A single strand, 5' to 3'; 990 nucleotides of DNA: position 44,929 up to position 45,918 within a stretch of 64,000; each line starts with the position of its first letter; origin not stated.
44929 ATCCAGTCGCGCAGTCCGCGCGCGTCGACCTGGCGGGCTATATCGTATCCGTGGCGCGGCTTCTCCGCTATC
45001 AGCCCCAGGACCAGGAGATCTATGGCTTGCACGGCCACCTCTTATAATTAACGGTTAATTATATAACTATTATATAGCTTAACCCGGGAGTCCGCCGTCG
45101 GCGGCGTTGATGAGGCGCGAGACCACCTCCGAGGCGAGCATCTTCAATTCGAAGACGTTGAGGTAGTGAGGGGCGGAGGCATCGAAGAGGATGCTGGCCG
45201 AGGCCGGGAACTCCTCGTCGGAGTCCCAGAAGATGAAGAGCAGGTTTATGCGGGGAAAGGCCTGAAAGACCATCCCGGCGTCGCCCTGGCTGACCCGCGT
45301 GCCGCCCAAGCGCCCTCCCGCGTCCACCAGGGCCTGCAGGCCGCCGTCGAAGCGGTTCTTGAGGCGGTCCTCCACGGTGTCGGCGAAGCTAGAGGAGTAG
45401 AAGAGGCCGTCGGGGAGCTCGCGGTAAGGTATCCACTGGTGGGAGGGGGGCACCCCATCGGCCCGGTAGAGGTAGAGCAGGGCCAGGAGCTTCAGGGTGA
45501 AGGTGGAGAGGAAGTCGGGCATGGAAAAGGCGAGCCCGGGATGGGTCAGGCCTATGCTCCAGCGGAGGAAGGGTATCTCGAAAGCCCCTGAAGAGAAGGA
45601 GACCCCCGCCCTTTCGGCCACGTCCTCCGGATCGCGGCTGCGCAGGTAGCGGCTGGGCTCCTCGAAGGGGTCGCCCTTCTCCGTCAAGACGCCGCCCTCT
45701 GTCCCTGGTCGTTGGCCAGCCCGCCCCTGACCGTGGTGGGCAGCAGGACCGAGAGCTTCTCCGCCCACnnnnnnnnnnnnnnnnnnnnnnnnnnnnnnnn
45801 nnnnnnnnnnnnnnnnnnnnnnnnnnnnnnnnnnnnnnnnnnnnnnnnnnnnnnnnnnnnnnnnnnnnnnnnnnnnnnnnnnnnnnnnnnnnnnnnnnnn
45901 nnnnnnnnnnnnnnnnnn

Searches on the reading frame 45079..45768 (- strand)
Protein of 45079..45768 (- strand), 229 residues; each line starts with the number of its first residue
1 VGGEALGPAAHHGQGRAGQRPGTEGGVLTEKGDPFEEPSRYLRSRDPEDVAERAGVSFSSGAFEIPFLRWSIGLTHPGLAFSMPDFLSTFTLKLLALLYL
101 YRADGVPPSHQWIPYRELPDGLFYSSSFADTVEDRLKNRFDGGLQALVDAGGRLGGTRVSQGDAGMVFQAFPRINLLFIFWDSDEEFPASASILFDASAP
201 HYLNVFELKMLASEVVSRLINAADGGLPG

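Call 3: search_protein_families(library=pfam, proteins=[window:45079-45768:-], max_evalue=0.01)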
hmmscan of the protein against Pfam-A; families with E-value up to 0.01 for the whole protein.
window:45079-45768:- (229 aa): 1 family
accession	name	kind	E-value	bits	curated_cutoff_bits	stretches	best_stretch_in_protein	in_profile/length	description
PF12654.12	DUF3786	-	2.8e-47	161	27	1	46-217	1-175/176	Domain of unknown function (DUF3786)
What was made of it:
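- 45079..45687 (-): DUF3786 protein, 202 aa. Its TTG start overlaps the nrdG stop codon (TTGA). PF12654, 161 bits (call 3).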

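Call 4: search_protein_families(library=ncbifam, proteins=[window:45079-45768:-], max_evalue=0.01)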
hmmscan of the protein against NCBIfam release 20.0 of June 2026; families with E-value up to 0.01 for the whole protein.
window:45079-45768:- (229 aa): 0 families

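Call 17: find_homologous_proteins(query=window:45079-45687:-, max_evalue=0.001)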
Query window:45079-45687:- (202 aa): 55 proteins with E <= 0.001 among 648 candidates.
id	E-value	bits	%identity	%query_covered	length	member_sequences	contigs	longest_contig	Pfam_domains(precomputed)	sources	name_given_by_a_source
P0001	1.7e-130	451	100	100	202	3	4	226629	PF12654.13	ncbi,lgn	-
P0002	6.1e-99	348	77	99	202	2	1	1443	PF12654.13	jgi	jgi:hypothetical protein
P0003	1.7e-93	330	74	99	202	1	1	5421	PF12654.13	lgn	-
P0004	4.1e-87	310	67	99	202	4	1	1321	PF12654.13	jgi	jgi:hypothetical protein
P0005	4.4e-85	303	66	99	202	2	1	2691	PF12654.13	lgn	-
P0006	1.0e-83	298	68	99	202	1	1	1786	PF12654.13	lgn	-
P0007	5.5e-83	296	68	99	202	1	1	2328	PF12654.13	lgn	-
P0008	6.6e-82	293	68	99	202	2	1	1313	PF12654.13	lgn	-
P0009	9.8e-78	279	63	99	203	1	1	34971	PF12654.13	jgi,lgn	jgi:hypothetical protein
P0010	2.2e-74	268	61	99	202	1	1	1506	PF12654.13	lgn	-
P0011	2.4e-73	265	62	99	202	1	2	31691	PF12654.13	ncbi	-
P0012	1.0e-71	259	59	99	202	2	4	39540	PF12654.13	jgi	-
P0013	2.9e-71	258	60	97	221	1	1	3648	PF12654.13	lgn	-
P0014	4.3e-68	247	57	99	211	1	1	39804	PF12654.13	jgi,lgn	jgi:hypothetical protein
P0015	8.1e-68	247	60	95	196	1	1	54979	PF12654.13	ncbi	-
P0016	1.7e-67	245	58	95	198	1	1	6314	PF12654.13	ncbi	-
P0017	7.2e-67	243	58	97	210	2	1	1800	PF12654.13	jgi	jgi:hypothetical protein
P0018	4.7e-66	241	57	99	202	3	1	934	PF12654.13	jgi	-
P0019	6.3e-65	237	55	97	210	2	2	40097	PF12654.13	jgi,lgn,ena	jgi:hypothetical protein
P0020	3.1e-64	235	56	97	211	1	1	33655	PF12654.13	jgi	jgi:hypothetical protein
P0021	1.3e-62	230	56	98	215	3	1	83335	PF12654.13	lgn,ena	-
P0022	2.7e-62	228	57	95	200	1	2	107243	PF12654.13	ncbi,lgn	-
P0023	3.1e-44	170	64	60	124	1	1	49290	PF12654.13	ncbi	-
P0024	2.3e-28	118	40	86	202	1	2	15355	PF12654.13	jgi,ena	-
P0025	4.8e-27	113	39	78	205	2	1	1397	PF12654.13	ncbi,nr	ncbi:MAG: DUF3786 domain-containing protein [Anaerolineae bacterium]|nr:DUF3786 domain-containing pr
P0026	2.0e-26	111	36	83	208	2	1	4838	PF12654.13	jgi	jgi:hypothetical protein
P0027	2.5e-26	111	36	88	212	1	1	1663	PF12654.13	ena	-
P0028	8.3e-26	109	35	83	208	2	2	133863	PF12654.13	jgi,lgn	jgi:hypothetical protein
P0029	1.2e-25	109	39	68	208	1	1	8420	PF12654.13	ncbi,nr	ncbi:MAG: DUF3786 domain-containing protein [Anaerolineae bacterium]|nr:DUF3786 domain-containing pr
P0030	1.2e-25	109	36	87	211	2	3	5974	PF12654.13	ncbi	-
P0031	2.6e-25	108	36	83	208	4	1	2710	PF12654.13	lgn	-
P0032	4.5e-25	107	44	66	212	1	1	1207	PF12654.13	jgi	jgi:hypothetical protein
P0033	4.6e-25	107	36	82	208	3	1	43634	PF12654.13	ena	-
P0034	4.6e-25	107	35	83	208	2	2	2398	PF12654.13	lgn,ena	-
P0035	4.7e-25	107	36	82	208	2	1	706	PF12654.13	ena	-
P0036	8.8e-25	106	35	83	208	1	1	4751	PF12654.13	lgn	-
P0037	1.3e-24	105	34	83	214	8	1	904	PF12654.13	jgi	-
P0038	1.5e-24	105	44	65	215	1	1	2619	PF12654.13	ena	-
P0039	1.6e-24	105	40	65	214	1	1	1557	PF12654.13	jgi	jgi:hypothetical protein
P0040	2.0e-24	105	36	87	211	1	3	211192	PF12654.13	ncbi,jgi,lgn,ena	-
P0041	2.7e-24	104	35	82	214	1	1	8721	PF12654.13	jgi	jgi:hypothetical protein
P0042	2.9e-24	104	40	64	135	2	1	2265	PF12654.13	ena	-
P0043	5.2e-24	103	35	83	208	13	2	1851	PF12654.13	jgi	-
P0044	8.9e-24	103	35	88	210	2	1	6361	PF12654.13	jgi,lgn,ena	-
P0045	2.2e-23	101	34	87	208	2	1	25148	PF12654.13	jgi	jgi:hypothetical protein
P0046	2.5e-23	101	39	66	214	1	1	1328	PF12654.13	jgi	jgi:hypothetical protein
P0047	3.1e-23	101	35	85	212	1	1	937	PF12654.13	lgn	-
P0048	6.8e-23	100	38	66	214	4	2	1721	PF12654.13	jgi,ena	-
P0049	1.5e-22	99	41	66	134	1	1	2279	PF12654.13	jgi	jgi:hypothetical protein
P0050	4.8e-22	97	36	79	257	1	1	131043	PF12654.13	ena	-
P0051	5.6e-22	97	33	83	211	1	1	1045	PF12654.13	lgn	-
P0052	6.3e-22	97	34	82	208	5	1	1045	PF12654.13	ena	-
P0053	2.2e-21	95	38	66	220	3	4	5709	PF12654.13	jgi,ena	-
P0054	2.0e-16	79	32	91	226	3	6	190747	PF12654.13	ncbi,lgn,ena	-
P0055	2.1e-16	79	34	90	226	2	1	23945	PF12654.13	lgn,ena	-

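Call 19: find_related_loci(query=A1, collection=genome_contigs, flank=10000)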
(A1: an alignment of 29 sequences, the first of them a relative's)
Query A1 (202 aa) in genome_contigs; peptide patterns used: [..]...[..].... (x = any residue, [..] = any of these).
103 stretches matched a pattern; 86 encode a relative of the query (tblastn E <= 1e-3); the best 80 are kept; 80 distinct loci.
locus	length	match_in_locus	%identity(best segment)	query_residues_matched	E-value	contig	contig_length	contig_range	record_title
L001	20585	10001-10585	69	6-200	7e-87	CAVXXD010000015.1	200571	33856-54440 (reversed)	MAG: uncultured bacterium isolate MFD04716.bin.1.266 genome assembly, contig: contig_52805, whole genome shotgun sequenc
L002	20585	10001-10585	62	6-200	1e-74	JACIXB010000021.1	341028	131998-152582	MAG: Actinomycetota bacterium isolate MAG-41 Actinobacteria_O_bin18_Scaffold_21, whole genome shotgun sequence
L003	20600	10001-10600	77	1-200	3e-103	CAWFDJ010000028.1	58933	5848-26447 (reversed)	MAG: uncultured bacterium isolate MFD04716.bin.2.264 genome assembly, contig: contig_74202, whole genome shotgun sequenc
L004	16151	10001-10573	60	6-196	2e-72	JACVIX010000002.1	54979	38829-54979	MAG: Candidatus Geothermincola primus isolate QZM4_2.bin.425 contig002, whole genome shotgun sequence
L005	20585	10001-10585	58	6-200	2e-72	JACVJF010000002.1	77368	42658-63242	MAG: Candidatus Solincola quzhuomuensis isolate QZM4_1.bin.364 contig002, whole genome shotgun sequence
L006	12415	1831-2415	58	6-200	2e-71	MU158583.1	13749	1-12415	MAG: Candidatus Solincola tengchongensis isolate DRTY-6.bin.58 genomic scaffold NODE_8663_length_13749_cov_0.85149, whol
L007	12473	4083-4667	55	6-200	1e-69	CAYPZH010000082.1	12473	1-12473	MAG TPA_asm: uncultured Actinomycetota bacterium isolate binchicken_co7_176 genome assembly, contig: NODE_6228_length_12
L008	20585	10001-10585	56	6-200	1e-69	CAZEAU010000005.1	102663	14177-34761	MAG TPA_asm: uncultured Actinomycetota bacterium isolate binchicken_co39_260 genome assembly, contig: NODE_361_length_10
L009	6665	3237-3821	54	6-200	7e-68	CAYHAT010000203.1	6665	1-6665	MAG TPA_asm: uncultured Actinomycetota bacterium isolate ERP119294_co1_319 genome assembly, contig: NODE_17188_length_66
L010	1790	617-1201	55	6-200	4e-70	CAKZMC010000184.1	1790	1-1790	MAG TPA_asm: uncultured actinobacterium isolate SRR5214706_bin.23_CONCOCT_v1.1_MAG genome assembly, contig: ERZ1744544.2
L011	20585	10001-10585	53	6-200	3e-66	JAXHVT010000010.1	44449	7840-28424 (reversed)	MAG: Actinomycetota bacterium isolate MAG84_tar_biofilm MAG84_10, whole genome shotgun sequence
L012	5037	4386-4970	54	6-200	9e-66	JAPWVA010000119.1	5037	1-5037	MAG: Actinomycetota bacterium isolate RSWS17 scaffold_4187_c1, whole genome shotgun sequence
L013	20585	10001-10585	53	6-200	2e-65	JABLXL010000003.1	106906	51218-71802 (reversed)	MAG: Actinomycetota bacterium isolate Ch49 contig3, whole genome shotgun sequence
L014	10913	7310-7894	53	6-200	4e-65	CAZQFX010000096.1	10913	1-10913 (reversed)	MAG TPA_asm: uncultured Actinomycetota bacterium isolate SRP257756_co1_219 genome assembly, contig: NODE_5449_length_109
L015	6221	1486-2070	54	6-200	4e-65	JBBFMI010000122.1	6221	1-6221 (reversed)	MAG: Candidatus Geothermincolales bacterium isolate Uz-U4-47 NODE_122_length_6221_cov_3.210938, whole genome shotgun seq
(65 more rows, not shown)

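Call 29: predict_structure(alignment_id=A1)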
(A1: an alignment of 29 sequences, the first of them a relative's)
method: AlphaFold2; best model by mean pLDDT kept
length: 202 residues; sequences in the alignment: 29
mean_pLDDT: 95.5   pTM: 0.91
mean pLDDT of the five models: 95.5, 95.4, 95.3, 94.6, 90.8
residues with pLDDT >= 90: 193; 70-90: 3; 50-70: 4; < 50: 2
segments of 3 or more residues with pLDDT < 50: none
pLDDT, mean of each block of 10 residues (from residue 1): 77 97 98 98 97 96 97 98 97 95 97 96 97 97 98 96 98 98 98 92 62
secondary structure, 60 per line:
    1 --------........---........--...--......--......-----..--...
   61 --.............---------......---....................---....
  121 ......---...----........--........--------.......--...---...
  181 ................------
elements in order: H9-16 H20-27 E30-32 E35-40 E43-48 H63-75 E85-87 H94-113 H117-126 E130-132 E137-144 E147-154 E163-169 H178-196

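Call 31: fold_search(model_id=the predicted structure, library=pdb)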
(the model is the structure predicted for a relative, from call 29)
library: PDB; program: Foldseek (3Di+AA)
matches with E <= 10: 686; with E <= 0.001: 0
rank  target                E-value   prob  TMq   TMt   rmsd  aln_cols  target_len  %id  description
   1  5gte_C                2.0e-01  0.38  0.20  0.25   5.9        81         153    9  Crystal structure of onion lachrymatory factor synthase (LFS), solute-free form (released 2017-08-23)
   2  6ies_A                2.1e-01  0.35  0.20  0.25   5.9        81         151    9  Onion lachrymatory factor synthase (LFS) containing (E)-2-propen 1-ol (crotyl alcohol) (released 2019-09-18)
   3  9ix8_C                2.7e-01  0.25  0.21  0.12   9.9       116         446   12  Crystallization and structural characterization of phosphopentomutase from the hyperthermophilic archaeon Thermococcus (released 2024-12-18)
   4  3r4k_D                3.0e-01  0.08  0.17  0.15  15.8       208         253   10  Crystal structure of a putative ICLR transcriptional regulator (TM1040_3717) from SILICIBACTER SP. TM1040 at 2.46 A re (released 2011-04-13)
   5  4zdx                  3.6e-01  0.04  0.14  0.13  18.3       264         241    9  Structure of OXA-51 beta-lactamase (released 2015-06-17)
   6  5whm_D                4.2e-01  0.07  0.17  0.14  18.5       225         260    9  Crystal Structure of IclR Family Transcriptional Regulator from Brucella abortus (released 2017-08-23)
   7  2ia2_C                4.2e-01  0.06  0.15  0.13  18.4       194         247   11  The crystal structure of a putative transcriptional regulator RHA06195 from Rhodococcus sp. RHA1 (released 2006-10-10)
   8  6t1h                  4.2e-01  0.03  0.14  0.12  18.4       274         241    9  OXA-51-like beta-lactamase OXA-66 (released 2020-10-14)
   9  5whm_C                4.5e-01  0.05  0.14  0.12  18.5       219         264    9  Crystal Structure of IclR Family Transcriptional Regulator from Brucella abortus (released 2017-08-23)
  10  4quq                  4.5e-01  0.04  0.14  0.10  18.9       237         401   13  Crystal structure of stachydrine demethylase in complex with azide (released 2015-07-15)
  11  1wqa_A                4.7e-01  0.47  0.21  0.11   5.8        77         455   14  Crystal Structure of Pyrococcus horikoshii phosphomannomutase/phosphoglucomutase complexed with Mg2+ (released 2005-10-04)
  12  5vgs                  5.0e-01  0.16  0.18  0.22   5.9        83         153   10  Crystal structure of lachrymatory factor synthase from Allium cepa in complex with crotyl alcohol (released 2017-07-26)
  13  5y6i_A                5.0e-01  0.05  0.14  0.13  18.0       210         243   11  Crystal structure of Pseudomonas aeruginosa HmgR (released 2018-08-15)
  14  5whm_B                5.6e-01  0.05  0.15  0.12  18.3       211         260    9  Crystal Structure of IclR Family Transcriptional Regulator from Brucella abortus (released 2017-08-23)
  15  3vca                  5.6e-01  0.05  0.16  0.10  18.6       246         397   13  Quaternary Ammonium Oxidative Demethylation: X-ray Crystallographic, Resonance Raman and UV-visible Spectroscopic Analys (released 2012-02-08)
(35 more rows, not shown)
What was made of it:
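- Tried and rejected: The best hits were weak resemblances to SRPBCC/START and IclR ligand-binding domains, with TM about 0.2 (call 31).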

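Call 33: find_encoding_contigs(protein=P0040, flank=5000, max_places=2)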
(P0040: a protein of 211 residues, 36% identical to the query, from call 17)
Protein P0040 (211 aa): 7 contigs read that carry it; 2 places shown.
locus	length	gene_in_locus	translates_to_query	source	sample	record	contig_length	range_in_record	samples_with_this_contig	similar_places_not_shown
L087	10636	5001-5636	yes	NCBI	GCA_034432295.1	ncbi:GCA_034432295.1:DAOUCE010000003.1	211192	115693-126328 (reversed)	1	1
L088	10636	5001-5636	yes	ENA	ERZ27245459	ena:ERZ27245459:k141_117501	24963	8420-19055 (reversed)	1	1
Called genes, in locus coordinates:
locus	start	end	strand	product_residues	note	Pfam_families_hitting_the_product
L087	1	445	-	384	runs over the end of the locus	PF01075:Glyco_transf_9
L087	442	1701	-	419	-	PF13439:Glyco_transf_4, PF13579:Glyco_trans_4_4, PF00534:Glycos_transf_1, PF13692:Glyco_trans_1_4, PF13524:Glyco_trans_1_2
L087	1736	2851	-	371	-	PF13439:Glyco_transf_4, PF13579:Glyco_trans_4_4, PF20706:GT4-conflict, PF00534:Glycos_transf_1, PF13692:Glyco_trans_1_4, PF13524:Glyco_trans_1_2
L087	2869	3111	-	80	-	-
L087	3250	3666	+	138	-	PF00571:CBS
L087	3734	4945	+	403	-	PF02771:Acyl-CoA_dh_N, PF02770:Acyl-CoA_dh_M, PF00441:Acyl-CoA_dh_1, PF08028:Acyl-CoA_dh_2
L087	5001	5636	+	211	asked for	PF12654:DUF3786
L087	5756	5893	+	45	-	PF00578:AhpC-TSA, PF08534:Redoxin (weak)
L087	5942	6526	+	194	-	PF00578:AhpC-TSA, PF08534:Redoxin (weak), PF00462:Glutaredoxin, PF13409:GST_N_2 (weak)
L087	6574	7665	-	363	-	PF02547:Queuosine_synth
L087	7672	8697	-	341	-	PF05496:RuvB_N, PF00004:AAA, PF07728:AAA_5, PF17864:AAA_lid_4, PF05491:WHD_RuvB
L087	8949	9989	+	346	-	PF00154:RecA_N, PF08423:Rad51, PF06745:ATPase (faint), PF27531:MT3502_N (weak), PF21096:RecA_C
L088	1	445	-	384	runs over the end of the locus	PF01075:Glyco_transf_9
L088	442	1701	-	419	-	PF13439:Glyco_transf_4, PF13579:Glyco_trans_4_4, PF00534:Glycos_transf_1, PF13692:Glyco_trans_1_4, PF13524:Glyco_trans_1_2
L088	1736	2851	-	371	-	PF13439:Glyco_transf_4, PF13579:Glyco_trans_4_4, PF20706:GT4-conflict, PF00534:Glycos_transf_1, PF13692:Glyco_trans_1_4, PF13524:Glyco_trans_1_2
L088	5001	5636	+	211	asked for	PF12654:DUF3786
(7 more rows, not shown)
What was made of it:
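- Thioredoxin-fold genes recur beside DUF3786 in an unrelated lineage (call 33).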

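Call 34: find_encoding_contigs(protein=P0054, flank=5000, max_places=2)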
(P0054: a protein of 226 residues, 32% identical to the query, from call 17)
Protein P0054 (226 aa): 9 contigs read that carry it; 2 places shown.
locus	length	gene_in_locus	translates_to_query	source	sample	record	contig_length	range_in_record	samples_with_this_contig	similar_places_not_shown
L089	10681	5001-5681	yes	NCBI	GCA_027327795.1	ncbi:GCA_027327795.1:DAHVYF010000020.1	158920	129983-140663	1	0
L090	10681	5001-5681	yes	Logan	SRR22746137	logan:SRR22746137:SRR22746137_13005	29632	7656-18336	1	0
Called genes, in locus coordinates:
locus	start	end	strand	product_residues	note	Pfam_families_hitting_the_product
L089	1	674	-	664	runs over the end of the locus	PF03190:Thioredox_DsbH, PF13098:Thioredoxin_2, PF13899:Thioredoxin_7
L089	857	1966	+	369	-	PF00248:Aldo_ket_red, PF13183:Fer4_8 (weak), PF13187:Fer4_9, PF13534:Fer4_17 (weak)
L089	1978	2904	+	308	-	PF01636:APH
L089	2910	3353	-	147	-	PF04657:DMT_YdcZ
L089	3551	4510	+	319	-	PF00248:Aldo_ket_red, PF13187:Fer4_9 (weak), PF13534:Fer4_17 (weak)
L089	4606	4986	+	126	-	-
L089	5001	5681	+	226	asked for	PF12654:DUF3786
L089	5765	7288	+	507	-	PF14559:TPR_19 (faint), PF07719:TPR_2 (faint), PF13176:TPR_7 (faint), PF13432:TPR_16 (weak), PF13424:TPR_12 (weak), PF13432:TPR_16 (weak), PF13414:TPR_11 (weak), PF13432:TPR_16 (weak), +5 more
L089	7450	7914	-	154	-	-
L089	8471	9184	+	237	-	PF00392:GntR, PF07729:FCD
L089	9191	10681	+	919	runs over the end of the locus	PF01565:FAD_binding_4, PF02913:FAD-oxidase_C, PF01565:FAD_binding_4, PF02913:FAD-oxidase_C (weak)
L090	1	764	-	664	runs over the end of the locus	PF03190:Thioredox_DsbH, PF13098:Thioredoxin_2, PF13899:Thioredoxin_7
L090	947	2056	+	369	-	PF00248:Aldo_ket_red, PF13187:Fer4_9, PF13534:Fer4_17 (weak)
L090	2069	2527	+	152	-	-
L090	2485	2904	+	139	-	PF01636:APH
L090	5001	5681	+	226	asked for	PF12654:DUF3786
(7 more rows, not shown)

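Call 48: find_encoding_contigs(protein=P0001, flank=8000, max_places=2)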
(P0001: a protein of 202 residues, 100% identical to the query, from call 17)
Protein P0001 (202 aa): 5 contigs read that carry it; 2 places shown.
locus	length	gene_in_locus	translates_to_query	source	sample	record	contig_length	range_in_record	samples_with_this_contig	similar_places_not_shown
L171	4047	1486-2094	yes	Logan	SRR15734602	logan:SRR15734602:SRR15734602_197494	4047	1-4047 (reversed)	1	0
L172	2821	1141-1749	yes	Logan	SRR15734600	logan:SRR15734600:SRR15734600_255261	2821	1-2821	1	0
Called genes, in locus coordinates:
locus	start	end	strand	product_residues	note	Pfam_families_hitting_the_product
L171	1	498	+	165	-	?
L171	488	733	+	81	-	-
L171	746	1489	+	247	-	PF13353:Fer4_12 (weak), PF04055:Radical_SAM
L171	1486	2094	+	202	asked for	PF12654:DUF3786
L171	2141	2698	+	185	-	PF03551:PadR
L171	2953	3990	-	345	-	PF01210:NAD_Gly3P_dh_N, PF02558:ApbA (weak), PF07479:NAD_Gly3P_dh_C, PF20618:GPD_NAD_C_bact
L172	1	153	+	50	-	?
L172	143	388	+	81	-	-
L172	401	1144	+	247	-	PF13353:Fer4_12 (weak), PF04055:Radical_SAM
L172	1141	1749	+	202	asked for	PF12654:DUF3786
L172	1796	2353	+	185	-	PF03551:PadR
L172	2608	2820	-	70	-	?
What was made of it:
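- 45079..45687 (-): An identical 202-aa gene call exists in public data (calls 17, 48).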

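Call 65: search_protein_representatives(alignment_id=A1)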
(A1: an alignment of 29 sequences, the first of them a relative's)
Query: 29 sequences, 208 profile positions. Proteins with E-value up to 0.001 (for the whole library): 3606; up to 1e-10: 2400; up to 1e-30: 579. The best 150 are listed.
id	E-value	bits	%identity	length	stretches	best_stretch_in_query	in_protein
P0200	2.0e-82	291.7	-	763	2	5-203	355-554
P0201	9.8e-77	273.2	-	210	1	4-207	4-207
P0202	8.5e-62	224.4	-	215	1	7-199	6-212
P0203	5.7e-61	221.7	-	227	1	4-204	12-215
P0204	8.0e-61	221.2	-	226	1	7-200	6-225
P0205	7.8e-57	208.2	-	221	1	8-203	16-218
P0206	1.7e-55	203.8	-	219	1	6-204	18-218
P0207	2.6e-54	199.9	-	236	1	8-200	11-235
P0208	2.3e-53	196.8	-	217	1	6-205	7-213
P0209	5.4e-53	195.6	-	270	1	11-200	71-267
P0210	5.9e-53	195.5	-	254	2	5-125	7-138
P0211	1.7e-52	194.0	-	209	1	7-201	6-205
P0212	5.7e-52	192.3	-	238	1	14-203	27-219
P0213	6.5e-52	192.1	-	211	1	12-202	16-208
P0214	1.5e-51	190.9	-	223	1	15-200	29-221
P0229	1.8e-48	180.9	-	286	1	8-201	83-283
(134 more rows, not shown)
